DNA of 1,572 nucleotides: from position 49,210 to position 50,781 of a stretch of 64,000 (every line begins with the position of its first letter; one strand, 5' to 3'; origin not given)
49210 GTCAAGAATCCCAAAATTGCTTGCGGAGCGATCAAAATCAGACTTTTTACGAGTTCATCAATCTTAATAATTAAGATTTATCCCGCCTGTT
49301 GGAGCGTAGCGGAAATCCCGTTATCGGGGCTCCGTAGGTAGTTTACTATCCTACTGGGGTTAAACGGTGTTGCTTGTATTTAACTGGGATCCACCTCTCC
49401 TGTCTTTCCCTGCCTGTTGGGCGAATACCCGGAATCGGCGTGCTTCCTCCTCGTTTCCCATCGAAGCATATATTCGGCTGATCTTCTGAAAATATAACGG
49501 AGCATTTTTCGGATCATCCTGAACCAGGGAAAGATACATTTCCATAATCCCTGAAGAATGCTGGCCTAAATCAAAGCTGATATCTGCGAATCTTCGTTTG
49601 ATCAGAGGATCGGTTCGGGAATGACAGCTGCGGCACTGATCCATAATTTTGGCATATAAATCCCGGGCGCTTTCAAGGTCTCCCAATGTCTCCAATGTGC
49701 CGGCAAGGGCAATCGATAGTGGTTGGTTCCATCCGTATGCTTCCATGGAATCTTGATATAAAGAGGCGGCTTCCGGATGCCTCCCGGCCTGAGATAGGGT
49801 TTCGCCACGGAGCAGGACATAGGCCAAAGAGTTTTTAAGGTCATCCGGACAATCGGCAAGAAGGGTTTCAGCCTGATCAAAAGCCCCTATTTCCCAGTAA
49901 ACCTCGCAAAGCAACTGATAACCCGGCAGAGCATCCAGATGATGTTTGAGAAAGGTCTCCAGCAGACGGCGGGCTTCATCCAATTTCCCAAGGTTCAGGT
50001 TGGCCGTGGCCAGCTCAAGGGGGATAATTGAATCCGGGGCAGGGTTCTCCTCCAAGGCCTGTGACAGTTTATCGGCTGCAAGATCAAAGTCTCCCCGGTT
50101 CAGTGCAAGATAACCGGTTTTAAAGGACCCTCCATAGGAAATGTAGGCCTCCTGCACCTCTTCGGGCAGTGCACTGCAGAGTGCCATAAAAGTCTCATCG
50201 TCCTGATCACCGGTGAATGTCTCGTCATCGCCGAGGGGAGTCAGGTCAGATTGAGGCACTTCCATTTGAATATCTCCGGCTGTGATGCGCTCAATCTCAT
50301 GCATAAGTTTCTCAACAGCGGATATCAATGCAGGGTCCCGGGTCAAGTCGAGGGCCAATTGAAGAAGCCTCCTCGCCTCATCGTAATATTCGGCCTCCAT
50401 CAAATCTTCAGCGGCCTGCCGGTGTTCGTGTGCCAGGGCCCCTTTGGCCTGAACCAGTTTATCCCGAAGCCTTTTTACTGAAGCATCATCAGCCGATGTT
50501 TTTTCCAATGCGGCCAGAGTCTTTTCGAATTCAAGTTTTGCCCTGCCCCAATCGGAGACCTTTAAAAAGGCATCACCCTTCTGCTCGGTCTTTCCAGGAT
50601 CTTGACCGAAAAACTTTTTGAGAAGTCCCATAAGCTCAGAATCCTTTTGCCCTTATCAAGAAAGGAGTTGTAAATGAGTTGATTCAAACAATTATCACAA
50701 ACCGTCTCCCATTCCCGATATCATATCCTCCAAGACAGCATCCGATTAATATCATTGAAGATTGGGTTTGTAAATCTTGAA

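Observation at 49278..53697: R element: three ~95% identical structured repeats, all in one orientation, each fused to the 3' end of a different gene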

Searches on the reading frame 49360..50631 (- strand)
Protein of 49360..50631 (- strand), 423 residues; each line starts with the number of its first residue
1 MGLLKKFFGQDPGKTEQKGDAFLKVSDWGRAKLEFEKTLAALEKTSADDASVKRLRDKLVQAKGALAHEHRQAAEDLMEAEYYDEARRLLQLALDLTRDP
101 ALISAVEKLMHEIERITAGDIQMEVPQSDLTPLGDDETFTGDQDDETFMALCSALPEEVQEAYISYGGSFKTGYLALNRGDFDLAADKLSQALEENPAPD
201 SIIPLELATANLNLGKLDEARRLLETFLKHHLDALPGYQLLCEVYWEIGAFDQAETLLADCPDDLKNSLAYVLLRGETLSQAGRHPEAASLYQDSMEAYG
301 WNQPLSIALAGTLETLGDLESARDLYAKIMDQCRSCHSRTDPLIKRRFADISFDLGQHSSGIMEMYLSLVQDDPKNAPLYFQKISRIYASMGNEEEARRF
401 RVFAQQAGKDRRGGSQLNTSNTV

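Call 29: search_protein_families(library=pfam, proteins=[window:49360-50631:-], max_evalue=0.01)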
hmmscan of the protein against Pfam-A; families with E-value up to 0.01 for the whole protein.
window:49360-50631:- (423 aa): 13 families
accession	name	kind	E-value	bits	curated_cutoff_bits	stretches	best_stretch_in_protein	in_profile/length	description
PF14559.12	TPR_19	-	1.4e-19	70.6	25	2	178-232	3-56/68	Tetratricopeptide repeat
PF13428.12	TPR_14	-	6.8e-13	48.3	23.5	0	206-242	6-42/44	Tetratricopeptide repeat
PF07719.23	TPR_2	-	1.1e-11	44.4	27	0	171-197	6-32/34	Tetratricopeptide repeat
PF13424.12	TPR_12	-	8.3e-09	36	30.1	0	275-299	51-75/77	Tetratricopeptide repeat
PF09976.15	TPR_21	-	1.4e-08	35.1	25.5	0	145-229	55-141/193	Tetratricopeptide repeat-like domain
PF13432.12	TPR_16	-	3.1e-08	34.4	32.7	0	205-255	1-51/65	Tetratricopeptide repeat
PF13174.12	TPR_6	-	3.6e-07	30.8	26.3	0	206-231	5-30/33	Tetratricopeptide repeat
PF13374.12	TPR_10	-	1.8e-05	25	27.5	0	207-225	8-26/42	Tetratricopeptide repeat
PF13176.12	TPR_7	-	6.8e-05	23.1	27.9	0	80-100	12-32/36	Tetratricopeptide repeat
PF13181.12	TPR_8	-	0.00012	22.4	25.7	0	382-398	5-21/34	Tetratricopeptide repeat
PF07721.20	TPR_4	-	0.00069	20.4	27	0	207-225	7-25/26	Tetratricopeptide repeat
PF03704.23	BTAD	-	0.00096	20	22.1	0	68-115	7-54/146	Bacterial transcriptional activator domain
PF12895.13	ANAPC3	-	0.0033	18.1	27.2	0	239-293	27-80/82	Anaphase-promoting complex, cyclosome, subunit 3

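Call 31: find_homologous_proteins(query=window:49360-50631:-, max_evalue=1e-20)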
Query window:49360-50631:- (423 aa): 690 proteins with E <= 1e-20 among 8000 candidates; the best 120 are listed.
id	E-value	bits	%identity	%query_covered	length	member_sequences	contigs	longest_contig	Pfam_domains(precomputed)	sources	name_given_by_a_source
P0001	7.3e-278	939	100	100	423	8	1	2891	PF14559.13,PF09976.16,PF13424.13,PF13432.13,PF13428.13,PF07719.24,PF13174.13,PF13374.13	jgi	jgi:tetratricopeptide (TPR) repeat protein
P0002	4.4e-249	845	92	98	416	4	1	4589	PF14559.13,PF09976.16,PF00515.35,PF12895.14,PF13424.13,PF13176.13,PF13432.13,PF13428.13,PF13181.13,PF07719.24,PF13174.13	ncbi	-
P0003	7.1e-242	821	90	97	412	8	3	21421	PF14559.13,PF09976.16,PF00515.35,PF13424.13,PF13432.13,PF13428.13,PF13181.13,PF07719.24,PF13174.13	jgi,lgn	jgi:tetratricopeptide (TPR) repeat protein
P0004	2.3e-238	809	90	96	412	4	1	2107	PF14559.13,PF09976.16,PF13424.13,PF13432.13,PF13428.13,PF07719.24,PF13174.13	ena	-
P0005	1.5e-237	807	90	96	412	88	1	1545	PF14559.13,PF09976.16,PF13424.13,PF13432.13,PF13428.13,PF13181.13,PF07719.24,PF13174.13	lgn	-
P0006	3.1e-237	806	89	96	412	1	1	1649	PF09976.16,PF13176.13,PF13428.13,PF14559.13,PF13371.13,PF00515.35,PF12895.14,PF13424.13,PF13432.13,PF13181.13,PF07719.24,PF13174.13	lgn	-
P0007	1.6e-236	803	88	99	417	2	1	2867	PF14559.13,PF09976.16,PF12895.14,PF13424.13,PF13432.13,PF13428.13,PF13181.13,PF07719.24,PF13174.13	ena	-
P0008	2.0e-236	803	89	96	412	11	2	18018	PF14559.13,PF09976.16,PF13371.13,PF00515.35,PF13424.13,PF13176.13,PF13432.13,PF13428.13,PF07719.24,PF13174.13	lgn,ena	-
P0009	3.7e-236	802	89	96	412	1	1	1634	PF14559.13,PF09976.16,PF13371.13,PF00515.35,PF13424.13,PF13176.13,PF13432.13,PF13428.13,PF13181.13,PF07719.24,PF13174.13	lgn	-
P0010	5.3e-236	802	88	98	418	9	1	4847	PF14559.13,PF09976.16,PF00515.35,PF13424.13,PF13432.13,PF13428.13,PF13181.13,PF07719.24,PF13174.13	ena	-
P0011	5.5e-236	801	88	99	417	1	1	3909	PF14559.13,PF09976.16,PF13424.13,PF13432.13,PF13428.13,PF13181.13,PF07719.24,PF13174.13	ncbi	-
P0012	7.6e-236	801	88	99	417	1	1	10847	PF14559.13,PF09976.16,PF13424.13,PF13432.13,PF13428.13,PF13181.13,PF07719.24,PF13174.13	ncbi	-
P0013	1.2e-235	800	89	96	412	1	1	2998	PF14559.13,PF09976.16,PF13371.13,PF00515.35,PF13424.13,PF13176.13,PF13432.13,PF13428.13,PF13181.13,PF07719.24,PF13174.13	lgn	-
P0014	2.0e-235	800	87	99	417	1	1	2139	PF14559.13,PF09976.16,PF13424.13,PF13432.13,PF13428.13,PF13181.13,PF07719.24,PF13174.13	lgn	-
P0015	2.5e-235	799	89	96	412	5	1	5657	PF14559.13,PF09976.16,PF13371.13,PF00515.35,PF13432.13,PF13428.13,PF13181.13,PF07719.24,PF13174.13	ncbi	-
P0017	1.5e-234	797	88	97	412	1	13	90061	PF14559.13,PF09976.16,PF00515.35,PF13424.13,PF13432.13,PF13428.13,PF13181.13,PF07719.24,PF13174.13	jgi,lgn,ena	-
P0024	1.6e-232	790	87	98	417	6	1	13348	PF14559.13,PF09976.16,PF13424.13,PF13432.13,PF13428.13,PF13181.13,PF07719.24,PF13174.13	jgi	jgi:tetratricopeptide (TPR) repeat protein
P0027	4.8e-232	788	87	96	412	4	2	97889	PF09976.16,PF13176.13,PF13428.13,PF12688.14,PF13374.13,PF14559.13,PF00515.35,PF13424.13,PF13432.13,PF13181.13,PF07719.24,PF13174.13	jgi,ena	-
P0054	6.3e-220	749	81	98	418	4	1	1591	PF14559.13,PF09976.16,PF13424.13,PF13432.13,PF13428.13,PF13181.13,PF07719.24,PF13174.13,PF13374.13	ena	-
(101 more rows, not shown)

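Call 32: find_encoding_contigs(protein=P0017, flank=6000, max_places=4)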
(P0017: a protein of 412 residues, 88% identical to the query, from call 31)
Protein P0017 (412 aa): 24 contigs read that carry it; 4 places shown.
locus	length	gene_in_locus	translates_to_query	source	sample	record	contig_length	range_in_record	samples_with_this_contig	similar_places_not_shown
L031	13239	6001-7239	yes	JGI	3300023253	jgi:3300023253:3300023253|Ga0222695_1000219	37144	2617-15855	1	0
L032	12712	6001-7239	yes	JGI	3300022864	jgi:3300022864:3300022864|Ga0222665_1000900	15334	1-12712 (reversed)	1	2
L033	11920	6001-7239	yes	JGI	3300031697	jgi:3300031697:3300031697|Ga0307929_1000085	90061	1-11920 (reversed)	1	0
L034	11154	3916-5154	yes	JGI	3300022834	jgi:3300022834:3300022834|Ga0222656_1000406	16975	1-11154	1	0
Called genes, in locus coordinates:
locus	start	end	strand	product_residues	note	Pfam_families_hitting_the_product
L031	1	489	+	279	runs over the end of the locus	-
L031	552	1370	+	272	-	-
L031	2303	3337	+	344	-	-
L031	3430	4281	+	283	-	PF13365:Trypsin_2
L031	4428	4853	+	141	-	-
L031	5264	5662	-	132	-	PF02310:B12-binding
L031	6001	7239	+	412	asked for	PF09976:TPR_21 (faint), PF00515:TPR_1 (faint), PF07719:TPR_2 (faint), PF13174:TPR_6 (faint), PF13181:TPR_8 (faint), PF13424:TPR_12 (faint), PF13428:TPR_14 (faint), PF14559:TPR_19, +1 more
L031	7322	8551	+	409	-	PF01134:GIDA (faint), PF01266:DAO (faint), PF07992:Pyr_redox_2, PF00070:Pyr_redox (weak), PF22366:NDH2_C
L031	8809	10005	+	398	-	PF00656:Peptidase_C14, PF03366:YEATS, PF20305:pYEATS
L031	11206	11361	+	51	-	PF01381:HTH_3 (weak), PF13443:HTH_26 (weak)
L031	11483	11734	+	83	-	-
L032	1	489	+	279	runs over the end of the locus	-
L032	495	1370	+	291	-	-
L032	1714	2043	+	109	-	PF00589:Phage_integrase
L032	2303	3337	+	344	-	-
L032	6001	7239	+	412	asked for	PF09976:TPR_21 (faint), PF00515:TPR_1 (faint), PF07719:TPR_2 (faint), PF13174:TPR_6 (faint), PF13181:TPR_8 (faint), PF13424:TPR_12 (faint), PF13428:TPR_14 (faint), PF14559:TPR_19, +1 more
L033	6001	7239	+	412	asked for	PF09976:TPR_21 (faint), PF00515:TPR_1 (faint), PF07719:TPR_2 (faint), PF13174:TPR_6 (faint), PF13181:TPR_8 (faint), PF13424:TPR_12 (faint), PF13428:TPR_14 (faint), PF14559:TPR_19, +1 more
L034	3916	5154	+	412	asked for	PF09976:TPR_21 (faint), PF00515:TPR_1 (faint), PF07719:TPR_2 (faint), PF13174:TPR_6 (faint), PF13181:TPR_8 (faint), PF13424:TPR_12 (faint), PF13428:TPR_14 (faint), PF14559:TPR_19, +1 more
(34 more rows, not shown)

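Call 33: find_encoding_contigs(protein=P0003, flank=6000, max_places=3)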
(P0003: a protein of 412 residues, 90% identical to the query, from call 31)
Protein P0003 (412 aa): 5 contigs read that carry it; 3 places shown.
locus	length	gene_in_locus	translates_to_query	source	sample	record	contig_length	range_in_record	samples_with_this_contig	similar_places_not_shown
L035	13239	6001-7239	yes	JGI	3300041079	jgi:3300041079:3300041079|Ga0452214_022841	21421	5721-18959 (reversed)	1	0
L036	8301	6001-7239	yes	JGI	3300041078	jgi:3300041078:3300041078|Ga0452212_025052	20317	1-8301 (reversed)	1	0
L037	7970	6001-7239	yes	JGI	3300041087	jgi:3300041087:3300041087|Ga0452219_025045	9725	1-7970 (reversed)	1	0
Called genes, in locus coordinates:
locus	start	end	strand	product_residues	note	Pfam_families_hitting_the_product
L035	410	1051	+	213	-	PF01135:PCMT, PF13489:Methyltransf_23, PF01209:Ubie_methyltran, PF02353:CMAS, PF06325:PrmA, PF13847:Methyltransf_31, PF08241:Methyltransf_11, PF08242:Methyltransf_12, +2 more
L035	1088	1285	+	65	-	-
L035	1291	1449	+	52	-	-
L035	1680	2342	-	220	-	PF00072:Response_reg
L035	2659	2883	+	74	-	-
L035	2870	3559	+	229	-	PF02085:Cytochrom_CIII, PF14522:Cytochrome_C7 (faint)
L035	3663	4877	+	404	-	PF04101:Glyco_tran_28_C, PF13692:Glyco_trans_1_4 (weak)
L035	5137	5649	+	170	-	PF13432:TPR_16 (faint), PF07719:TPR_2 (faint), PF00515:TPR_1 (faint), PF13181:TPR_8 (faint), PF13428:TPR_14 (faint), PF14559:TPR_19 (faint), PF13414:TPR_11 (faint), PF13424:TPR_12 (faint)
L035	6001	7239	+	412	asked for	PF07719:TPR_2 (faint), PF09976:TPR_21 (faint), PF00515:TPR_1 (faint), PF13174:TPR_6 (faint), PF13181:TPR_8 (faint), PF13424:TPR_12 (faint), PF13428:TPR_14 (faint), PF14559:TPR_19, +1 more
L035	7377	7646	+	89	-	PF13083:KH_KhpA-B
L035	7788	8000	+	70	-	-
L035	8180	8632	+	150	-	PF03358:FMN_red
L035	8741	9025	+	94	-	-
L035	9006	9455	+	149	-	PF10415:FumaraseC_C (faint)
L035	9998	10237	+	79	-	PF20660:DUF6812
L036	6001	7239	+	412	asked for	PF07719:TPR_2 (faint), PF09976:TPR_21 (faint), PF00515:TPR_1 (faint), PF13174:TPR_6 (faint), PF13181:TPR_8 (faint), PF13424:TPR_12 (faint), PF13428:TPR_14 (faint), PF14559:TPR_19, +1 more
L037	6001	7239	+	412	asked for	PF07719:TPR_2 (faint), PF09976:TPR_21 (faint), PF00515:TPR_1 (faint), PF13174:TPR_6 (faint), PF13181:TPR_8 (faint), PF13424:TPR_12 (faint), PF13428:TPR_14 (faint), PF14559:TPR_19, +1 more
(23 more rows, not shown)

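Call 34: find_encoding_contigs(protein=P0027, flank=6000, max_places=2)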
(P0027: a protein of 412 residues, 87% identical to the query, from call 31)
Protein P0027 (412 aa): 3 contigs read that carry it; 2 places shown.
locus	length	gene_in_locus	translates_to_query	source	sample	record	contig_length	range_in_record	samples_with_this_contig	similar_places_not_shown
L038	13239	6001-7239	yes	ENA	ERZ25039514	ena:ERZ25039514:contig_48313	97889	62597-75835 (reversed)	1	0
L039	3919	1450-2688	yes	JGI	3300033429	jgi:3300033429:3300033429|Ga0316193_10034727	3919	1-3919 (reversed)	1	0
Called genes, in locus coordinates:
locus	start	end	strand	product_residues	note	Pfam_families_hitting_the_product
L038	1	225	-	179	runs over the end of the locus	PF03938:OmpH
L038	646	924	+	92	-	-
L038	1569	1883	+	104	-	PF07238:PilZ (weak)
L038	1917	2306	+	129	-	PF07238:PilZ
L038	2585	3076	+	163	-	PF04828:GFA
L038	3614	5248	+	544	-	PF02696:SelO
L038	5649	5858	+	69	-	PF09723:Zn_ribbon_8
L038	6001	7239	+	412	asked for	PF07719:TPR_2 (faint), PF09976:TPR_21 (faint), PF00515:TPR_1 (faint), PF13174:TPR_6 (faint), PF13176:TPR_7 (faint), PF14559:TPR_19, PF13428:TPR_14 (weak), PF14559:TPR_19 (weak), +5 more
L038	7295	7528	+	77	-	PF01037:AsnC_trans_reg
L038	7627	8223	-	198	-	-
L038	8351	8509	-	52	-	-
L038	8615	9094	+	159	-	-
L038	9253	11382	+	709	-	-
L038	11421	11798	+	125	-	PF11964:SpoIIAA-like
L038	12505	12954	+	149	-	PF01625:PMSR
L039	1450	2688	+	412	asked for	PF07719:TPR_2 (faint), PF09976:TPR_21 (faint), PF00515:TPR_1 (faint), PF13174:TPR_6 (faint), PF13176:TPR_7 (faint), PF14559:TPR_19, PF13428:TPR_14 (weak), PF14559:TPR_19 (weak), +5 more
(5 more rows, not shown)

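Call 40: find_encoding_contigs(protein=P0002, flank=5000, max_places=2)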
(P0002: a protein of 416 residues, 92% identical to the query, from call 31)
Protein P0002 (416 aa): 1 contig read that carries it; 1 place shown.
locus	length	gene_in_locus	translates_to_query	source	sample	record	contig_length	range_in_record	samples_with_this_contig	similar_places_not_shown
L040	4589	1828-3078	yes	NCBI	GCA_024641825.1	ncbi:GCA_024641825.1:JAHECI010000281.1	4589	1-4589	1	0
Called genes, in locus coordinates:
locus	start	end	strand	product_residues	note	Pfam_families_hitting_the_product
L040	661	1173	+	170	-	PF07238:PilZ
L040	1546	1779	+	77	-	PF01037:AsnC_trans_reg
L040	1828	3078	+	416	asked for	PF09976:TPR_21 (faint), PF00515:TPR_1 (faint), PF07719:TPR_2 (faint), PF12895:ANAPC3 (faint), PF13174:TPR_6 (faint), PF13176:TPR_7 (faint), PF13181:TPR_8 (faint), PF14559:TPR_19, +3 more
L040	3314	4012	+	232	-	PF04989:RMNT_CmcI, PF13578:Methyltransf_24 (weak)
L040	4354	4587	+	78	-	?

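Call 41: find_encoding_contigs(protein=P0012, flank=6000, max_places=2)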
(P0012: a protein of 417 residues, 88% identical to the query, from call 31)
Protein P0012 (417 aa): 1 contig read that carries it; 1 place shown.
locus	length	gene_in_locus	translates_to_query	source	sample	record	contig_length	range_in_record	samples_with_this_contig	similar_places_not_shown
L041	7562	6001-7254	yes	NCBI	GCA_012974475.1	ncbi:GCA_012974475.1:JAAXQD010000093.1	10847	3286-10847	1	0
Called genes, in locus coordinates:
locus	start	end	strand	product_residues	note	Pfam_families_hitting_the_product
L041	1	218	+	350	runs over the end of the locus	PF01073:3Beta_HSD, PF01370:Epimerase, PF02719:Polysacc_synt_2, PF04321:RmlD_sub_bind, PF05368:NmrA (weak), PF13460:NAD_binding_10, PF16363:GDP_Man_Dehyd, PF07993:NAD_binding_4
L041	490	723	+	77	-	PF01037:AsnC_trans_reg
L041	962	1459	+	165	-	PF01323:DSBA, PF13462:Thioredoxin_4 (weak)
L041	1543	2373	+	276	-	PF00081:Sod_Fe_N, PF02777:Sod_Fe_C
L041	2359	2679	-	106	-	-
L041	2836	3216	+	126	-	-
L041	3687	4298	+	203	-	-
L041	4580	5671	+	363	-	PF09982:LpxR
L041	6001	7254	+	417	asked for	PF09976:TPR_21 (faint), PF07719:TPR_2 (faint), PF13174:TPR_6 (faint), PF13181:TPR_8 (faint), PF13424:TPR_12 (faint), PF13428:TPR_14 (faint), PF13432:TPR_16 (faint), PF14559:TPR_19 (weak)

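Call 42: find_encoding_contigs(protein=P0024, flank=6000, max_places=2)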
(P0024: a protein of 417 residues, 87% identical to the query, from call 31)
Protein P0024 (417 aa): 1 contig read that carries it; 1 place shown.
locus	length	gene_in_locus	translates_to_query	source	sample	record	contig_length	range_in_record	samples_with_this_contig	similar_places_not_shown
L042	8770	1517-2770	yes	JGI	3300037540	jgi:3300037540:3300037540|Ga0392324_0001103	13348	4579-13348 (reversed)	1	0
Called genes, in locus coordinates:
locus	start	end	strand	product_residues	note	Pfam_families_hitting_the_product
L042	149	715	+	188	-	PF22352:K319L-like_PKD, PF00801:PKD, PF18911:PKD_4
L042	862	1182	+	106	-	-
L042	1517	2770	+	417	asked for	PF09976:TPR_21 (faint), PF07719:TPR_2 (faint), PF13174:TPR_6 (faint), PF13181:TPR_8 (faint), PF13424:TPR_12 (faint), PF13428:TPR_14 (faint), PF13432:TPR_16 (faint), PF14559:TPR_19 (weak)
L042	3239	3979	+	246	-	PF00881:Nitroreductase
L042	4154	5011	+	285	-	PF00497:SBP_bac_3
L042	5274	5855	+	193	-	PF02525:Flavodoxin_2, PF03358:FMN_red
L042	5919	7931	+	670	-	-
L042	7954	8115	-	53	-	-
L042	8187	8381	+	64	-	PF09962:DUF2196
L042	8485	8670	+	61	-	-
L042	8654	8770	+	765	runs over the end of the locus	PF00324:AA_permease, PF13520:AA_permease_2, PF00582:Usp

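Call 105: find_encoding_contigs(protein=P0054, flank=2000, max_places=3)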
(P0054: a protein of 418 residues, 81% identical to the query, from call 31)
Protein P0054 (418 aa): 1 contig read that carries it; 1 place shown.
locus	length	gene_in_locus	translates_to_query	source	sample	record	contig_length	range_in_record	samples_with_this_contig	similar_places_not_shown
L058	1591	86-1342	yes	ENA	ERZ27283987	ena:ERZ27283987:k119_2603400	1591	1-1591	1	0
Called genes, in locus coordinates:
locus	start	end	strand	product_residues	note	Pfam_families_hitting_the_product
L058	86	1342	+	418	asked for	PF07719:TPR_2 (faint), PF09976:TPR_21 (faint), PF13174:TPR_6 (faint), PF13181:TPR_8 (faint), PF13424:TPR_12 (faint), PF13428:TPR_14 (faint), PF13432:TPR_16 (faint), PF14559:TPR_19, +1 more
